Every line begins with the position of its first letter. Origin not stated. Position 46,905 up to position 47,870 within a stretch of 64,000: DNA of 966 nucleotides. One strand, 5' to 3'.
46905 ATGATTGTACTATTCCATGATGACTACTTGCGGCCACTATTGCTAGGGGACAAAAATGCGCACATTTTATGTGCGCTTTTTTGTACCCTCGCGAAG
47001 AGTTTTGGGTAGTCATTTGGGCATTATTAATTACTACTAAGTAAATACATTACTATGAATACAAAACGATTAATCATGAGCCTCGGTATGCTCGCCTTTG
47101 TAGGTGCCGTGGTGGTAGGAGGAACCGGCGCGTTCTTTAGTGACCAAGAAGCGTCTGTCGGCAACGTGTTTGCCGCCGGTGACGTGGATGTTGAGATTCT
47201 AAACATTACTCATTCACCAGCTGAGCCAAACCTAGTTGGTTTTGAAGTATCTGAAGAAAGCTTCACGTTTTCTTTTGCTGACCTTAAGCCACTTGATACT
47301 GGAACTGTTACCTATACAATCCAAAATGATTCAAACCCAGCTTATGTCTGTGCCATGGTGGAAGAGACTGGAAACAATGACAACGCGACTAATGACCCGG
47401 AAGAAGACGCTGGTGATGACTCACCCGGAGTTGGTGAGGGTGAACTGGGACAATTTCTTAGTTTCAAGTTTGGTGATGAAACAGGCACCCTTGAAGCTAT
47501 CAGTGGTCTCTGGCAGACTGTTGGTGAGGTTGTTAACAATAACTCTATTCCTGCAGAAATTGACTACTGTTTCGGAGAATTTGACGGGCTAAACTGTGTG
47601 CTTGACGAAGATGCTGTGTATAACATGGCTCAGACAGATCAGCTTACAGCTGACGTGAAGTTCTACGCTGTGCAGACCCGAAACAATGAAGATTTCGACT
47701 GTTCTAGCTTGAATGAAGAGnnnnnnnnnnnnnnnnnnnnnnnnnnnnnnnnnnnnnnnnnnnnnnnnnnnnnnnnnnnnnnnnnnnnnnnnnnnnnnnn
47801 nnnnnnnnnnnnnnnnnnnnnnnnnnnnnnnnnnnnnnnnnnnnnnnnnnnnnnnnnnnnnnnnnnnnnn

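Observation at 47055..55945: Complete TasA/camelysin-SipW fibre-assembly locus next to a sortase and giant adhesin, forming a composite cell-surface appendage island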

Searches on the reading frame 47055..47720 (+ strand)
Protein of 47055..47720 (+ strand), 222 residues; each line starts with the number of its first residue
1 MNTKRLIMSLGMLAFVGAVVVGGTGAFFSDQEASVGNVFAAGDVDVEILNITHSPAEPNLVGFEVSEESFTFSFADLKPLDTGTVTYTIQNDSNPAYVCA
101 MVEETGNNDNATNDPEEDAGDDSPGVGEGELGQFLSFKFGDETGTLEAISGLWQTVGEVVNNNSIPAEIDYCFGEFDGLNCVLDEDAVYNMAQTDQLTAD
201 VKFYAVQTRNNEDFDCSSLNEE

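Call 37: search_solved_structures(query=A3, max_evalue=10, show_alignments=3)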
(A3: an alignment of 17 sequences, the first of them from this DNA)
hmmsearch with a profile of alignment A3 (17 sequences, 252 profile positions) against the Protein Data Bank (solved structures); distinct sequences matched with E-value up to 10: 2.
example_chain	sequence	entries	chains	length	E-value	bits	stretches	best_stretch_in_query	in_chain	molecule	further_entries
5of1_A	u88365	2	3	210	0.14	15.2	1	65-97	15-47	Spore coat-associated protein N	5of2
8aur_A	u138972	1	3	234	0.19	14.8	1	64-97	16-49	Major biofilm matrix component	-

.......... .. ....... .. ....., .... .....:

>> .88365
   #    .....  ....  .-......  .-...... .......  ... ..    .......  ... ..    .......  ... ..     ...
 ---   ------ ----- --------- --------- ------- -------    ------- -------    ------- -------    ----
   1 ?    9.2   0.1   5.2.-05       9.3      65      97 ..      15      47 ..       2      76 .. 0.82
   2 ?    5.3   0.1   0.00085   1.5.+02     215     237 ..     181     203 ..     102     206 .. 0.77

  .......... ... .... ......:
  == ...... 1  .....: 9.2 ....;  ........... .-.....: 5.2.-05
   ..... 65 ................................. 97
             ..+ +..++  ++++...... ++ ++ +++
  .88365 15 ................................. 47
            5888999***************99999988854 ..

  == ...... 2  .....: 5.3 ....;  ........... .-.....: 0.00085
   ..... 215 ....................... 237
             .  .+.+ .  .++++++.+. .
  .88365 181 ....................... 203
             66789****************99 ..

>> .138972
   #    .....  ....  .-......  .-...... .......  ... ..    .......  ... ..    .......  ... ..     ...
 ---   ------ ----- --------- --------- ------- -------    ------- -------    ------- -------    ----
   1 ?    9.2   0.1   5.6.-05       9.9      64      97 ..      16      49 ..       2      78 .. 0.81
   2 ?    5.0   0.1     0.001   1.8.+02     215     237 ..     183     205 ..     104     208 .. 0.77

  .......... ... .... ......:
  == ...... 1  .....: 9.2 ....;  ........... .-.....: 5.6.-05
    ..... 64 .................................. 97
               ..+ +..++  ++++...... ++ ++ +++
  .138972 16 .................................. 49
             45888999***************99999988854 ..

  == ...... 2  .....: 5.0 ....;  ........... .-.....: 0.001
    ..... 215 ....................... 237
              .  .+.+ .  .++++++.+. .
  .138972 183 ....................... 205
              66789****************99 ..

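Call 38: search_protein_families(library=pfam, alignment_id=A3, max_evalue=0.01)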
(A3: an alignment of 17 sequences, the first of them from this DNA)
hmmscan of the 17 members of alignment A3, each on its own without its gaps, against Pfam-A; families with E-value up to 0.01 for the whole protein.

A. member 1, seq(222 aa): 1 family
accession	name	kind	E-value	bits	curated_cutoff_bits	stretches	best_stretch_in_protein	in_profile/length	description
PF12389.13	Peptidase_M73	-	0.00067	20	22.5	1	14-92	14-73/196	Camelysin metallo-endopeptidase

B. families by the number of members that match (of 17 scanned): 3 families
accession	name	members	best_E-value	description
PF12389.13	Peptidase_M73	17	5.6e-09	Camelysin metallo-endopeptidase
PF23067.1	MG280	1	0.0026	Uncharacterised protein MG280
PF05342.19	Peptidase_M26_N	1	0.004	M26 IgA1-specific Metallo-endopeptidase N-terminal region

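Call 40: find_related_loci(query=A3, collection=genome_contigs, flank=10000)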
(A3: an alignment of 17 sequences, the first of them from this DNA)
Query A3 (222 aa) in genome_contigs; peptide patterns used: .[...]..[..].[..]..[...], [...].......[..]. (x = any residue, [..] = any of these).
446 stretches matched a pattern; 366 encode a relative of the query (tblastn E <= 1e-3); the best 80 are kept; 79 distinct loci.
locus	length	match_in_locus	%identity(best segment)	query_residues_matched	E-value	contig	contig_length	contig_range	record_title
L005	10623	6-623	64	15-220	4e-87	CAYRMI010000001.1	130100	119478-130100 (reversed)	MAG TPA_asm: uncultured Candidatus Saccharibacteria bacterium isolate SRP300315_co1_16 genome assembly, contig: NODE_60_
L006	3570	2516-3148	59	5-220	3e-74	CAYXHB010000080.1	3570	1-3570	MAG TPA_asm: uncultured Gammaproteobacteria bacterium isolate SRP344714_co2_163 genome assembly, contig: NODE_66436_leng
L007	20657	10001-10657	56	5-221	1e-70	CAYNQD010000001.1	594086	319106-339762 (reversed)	MAG TPA_asm: uncultured Candidatus Saccharibacteria bacterium isolate SRP344714_co2_382 genome assembly, contig: NODE_6_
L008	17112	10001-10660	55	4-221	9e-70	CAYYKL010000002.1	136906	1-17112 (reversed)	MAG TPA_asm: uncultured Pseudomonadales bacterium isolate SRP192515_co2_10 genome assembly, contig: NODE_71_length_13690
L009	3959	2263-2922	54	4-221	3e-68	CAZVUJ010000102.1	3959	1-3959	MAG TPA_asm: uncultured Pseudomonadales bacterium isolate SRP192515_co2_107 genome assembly, contig: NODE_21905_length_3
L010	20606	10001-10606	45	4-220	8e-55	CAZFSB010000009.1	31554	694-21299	MAG TPA_asm: uncultured Candidatus Saccharibacteria bacterium isolate SRP319275_co4_64 genome assembly, contig: NODE_772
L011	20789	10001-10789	37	4-219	5e-39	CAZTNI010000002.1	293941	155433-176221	MAG TPA_asm: uncultured Candidatus Saccharibacteria bacterium isolate SRP292972_co1_97 genome assembly, contig: NODE_52_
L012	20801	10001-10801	36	4-219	4e-36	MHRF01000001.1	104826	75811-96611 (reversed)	MAG: Candidatus Taylorbacteria bacterium RIFCSPHIGHO2_01_FULL_46_22b rifcsphigho2_01_scaffold_1060, whole genome shotgun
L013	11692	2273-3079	35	4-219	5e-36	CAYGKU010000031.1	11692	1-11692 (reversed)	MAG TPA_asm: uncultured Candidatus Saccharibacteria bacterium isolate ERP116193_co2_378 genome assembly, contig: NODE_13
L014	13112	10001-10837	33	4-219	3e-35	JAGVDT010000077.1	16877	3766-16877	MAG: Candidatus Paceibacterota bacterium isolate WC_15 c_000000061864, whole genome shotgun sequence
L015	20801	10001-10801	35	4-219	3e-35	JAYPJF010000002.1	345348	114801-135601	MAG: bacterium isolate 139576_S177_rosella_bins.tsv.064 NODE_2_length_345348_cov_9.149739, whole genome shotgun sequence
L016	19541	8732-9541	35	5-219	6e-35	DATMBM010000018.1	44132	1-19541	MAG TPA_asm: Candidatus Paceibacterota bacterium isolate SMAG_U13353 k141_502194, whole genome shotgun sequence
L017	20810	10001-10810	34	4-222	4e-35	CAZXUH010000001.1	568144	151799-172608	MAG TPA_asm: uncultured Candidatus Saccharibacteria bacterium isolate SRP292972_co3_33 genome assembly, contig: NODE_13_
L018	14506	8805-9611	37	4-219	3e-35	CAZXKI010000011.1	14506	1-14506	MAG TPA_asm: uncultured Candidatus Saccharibacteria bacterium isolate SRP292972_co1_114 genome assembly, contig: NODE_17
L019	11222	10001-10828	36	4-219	4e-35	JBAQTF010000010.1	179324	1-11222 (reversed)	MAG: Minisyncoccia bacterium isolate MFD03284_ilm_asm_bin37 k127_142959, whole genome shotgun sequence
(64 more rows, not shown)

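Call 42: predict_structure(alignment_id=A3)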
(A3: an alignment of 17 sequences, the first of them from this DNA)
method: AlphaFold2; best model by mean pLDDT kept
length: 222 residues; sequences in the alignment: 17
mean_pLDDT: 77.5   pTM: 0.71
mean pLDDT of the five models: 77.5, 76.5, 76.0, 74.3, 71.8
residues with pLDDT >= 90: 89; 70-90: 64; 50-70: 30; < 50: 39
segments of 3 or more residues with pLDDT < 50: 4-6, 8-41
pLDDT, mean of each block of 10 residues (from residue 1): 48 44 42 41 82 90 86 92 94 92 81 66 65 88 63 89 94 91 88 88 92 91 74
secondary structure, 60 per line:
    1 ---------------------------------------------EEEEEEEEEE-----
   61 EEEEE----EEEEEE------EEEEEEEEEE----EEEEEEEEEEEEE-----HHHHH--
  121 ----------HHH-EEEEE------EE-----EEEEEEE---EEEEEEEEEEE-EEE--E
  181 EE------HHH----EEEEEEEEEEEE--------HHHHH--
elements in order: E46-55 E61-65 E70-75 E82-91 E96-108 H114-118 E135-139 E153-159 E163-173 E175-177 E180-182 E196-207 H216-220

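Call 45: fold_search(model_id=the predicted structure, library=pdb)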
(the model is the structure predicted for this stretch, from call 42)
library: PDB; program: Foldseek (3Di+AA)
matches with E <= 10: 700; with E <= 0.001: 1
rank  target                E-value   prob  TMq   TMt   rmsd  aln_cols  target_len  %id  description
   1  8aur_A                9.8e-04  0.99  0.37  0.36  11.3       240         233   12  Cryo-EM structure of a TasA fibre (released 2022-11-30)
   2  2xom_A                1.4e-03  1.00  0.33  0.45   6.1       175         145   11  Atomic resolution structure of TmCBM61 in complex with beta-1,4- galactotriose (released 2010-09-08)
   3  2xon_L                4.9e-03  0.99  0.32  0.45   6.1       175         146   11  Structure of TmCBM61 in complex with beta-1,4-galactotriose at 1.4 A resolution (released 2010-09-08)
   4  3me0_B                6.4e-03  0.96  0.28  0.44  11.3       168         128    9  Structure of the E. coli chaperone PAPD in complex with the pilin domain of the PapGII adhesin (released 2011-04-27)
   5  8a28_A                6.8e-03  0.91  0.31  0.20   9.3       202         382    9  Structure of the astacin zymogen of LAST-MAM from Limulus polyphemus (released 2022-10-19)
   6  2y64_A                7.1e-03  0.41  0.20  0.23  11.6       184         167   12  Xylopentaose binding mutated (X-2 L110F) CBM4-2 Carbohydrate Binding Module from a Thermostable Rhodothermus marinus X (released 2012-03-07)
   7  2wmp_B                8.9e-03  0.94  0.28  0.45  11.2       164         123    9  Structure of the E. coli chaperone PapD in complex with the pilin domain of the PapGII adhesin (released 2010-08-25)
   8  2waa                  8.9e-03  0.82  0.22  0.17   8.9       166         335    7  Structure of a family two carbohydrate esterase from Cellvibrio japonicus (released 2009-03-24)
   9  8jrv_A                9.4e-03  0.54  0.22  0.15  14.2       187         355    8  Cryo-EM structure of the glucagon receptor bound to glucagon and beta-arrestin 1 (released 2023-08-16)
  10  5wja_A                1.1e-02  0.77  0.24  0.20  10.9       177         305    8  Crystal structure of H107A peptidylglycine alpha-hydroxylating monooxygenase (PHM) in complex with citrate (released 2018-07-18)
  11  8as4_B                1.3e-02  0.54  0.23  0.15  12.3       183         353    8  Crystal structure of human beta-arrestin-1 (released 2023-06-07)
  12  7x85_B                1.7e-02  0.35  0.16  0.24  14.5       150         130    8  Crystal structure of chicken CENP-C Cupin domain (released 2023-03-15)
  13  8okh_B                1.8e-02  0.54  0.23  0.29   9.1       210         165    8  Crystal structure of Bdellovibrio bacteriovorus Bd1399 (released 2023-10-25)
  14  7x85_A                1.9e-02  0.35  0.16  0.24  14.5       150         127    8  Crystal structure of chicken CENP-C Cupin domain (released 2023-03-15)
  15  6ay0                  2.0e-02  0.63  0.24  0.19  10.3       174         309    7  Crystal structure of H108A peptidylglycine alpha-hydroxylating monooxygenase (PHM) soaked with peptide (released 2018-07-18)
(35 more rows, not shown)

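Call 83: search_protein_representatives(alignment_id=A3)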
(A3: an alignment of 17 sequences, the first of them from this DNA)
Query: 17 sequences, 252 profile positions. Proteins with E-value up to 0.001 (for the whole library): 5699; up to 1e-10: 2766; up to 1e-30: 1020. The best 150 are listed.
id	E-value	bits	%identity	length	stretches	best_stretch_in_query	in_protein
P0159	3.3e-96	338.4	-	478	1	2-250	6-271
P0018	7.2e-93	327.4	-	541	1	1-250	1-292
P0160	5.8e-91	321.2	-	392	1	2-250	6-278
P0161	1.1e-90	320.3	-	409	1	1-250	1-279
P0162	1.3e-90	320.0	-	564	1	2-250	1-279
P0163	4.4e-88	311.8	-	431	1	2-250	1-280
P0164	6.0e-87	308.0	-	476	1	2-248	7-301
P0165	8.2e-87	307.6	-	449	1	1-250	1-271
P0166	1.1e-86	307.2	-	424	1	2-247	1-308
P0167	1.1e-86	307.2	-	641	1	2-248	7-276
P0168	1.6e-86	306.7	-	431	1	1-249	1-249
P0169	1.6e-86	306.6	-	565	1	2-250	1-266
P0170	1.8e-85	303.2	-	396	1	3-250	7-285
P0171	1.9e-85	303.1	-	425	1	11-250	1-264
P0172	7.2e-85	301.2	-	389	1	1-248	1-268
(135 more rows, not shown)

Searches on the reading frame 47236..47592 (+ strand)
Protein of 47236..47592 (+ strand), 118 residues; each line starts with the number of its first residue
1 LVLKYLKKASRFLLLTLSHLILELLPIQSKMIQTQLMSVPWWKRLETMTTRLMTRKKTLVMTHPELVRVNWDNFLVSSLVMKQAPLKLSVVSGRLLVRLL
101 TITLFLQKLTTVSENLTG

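Call 88: search_protein_families(library=pfam, proteins=[window:47236-47592:+], max_evalue=0.01)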
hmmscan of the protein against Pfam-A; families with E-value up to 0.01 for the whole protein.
window:47236-47592:+ (118 aa): 0 families
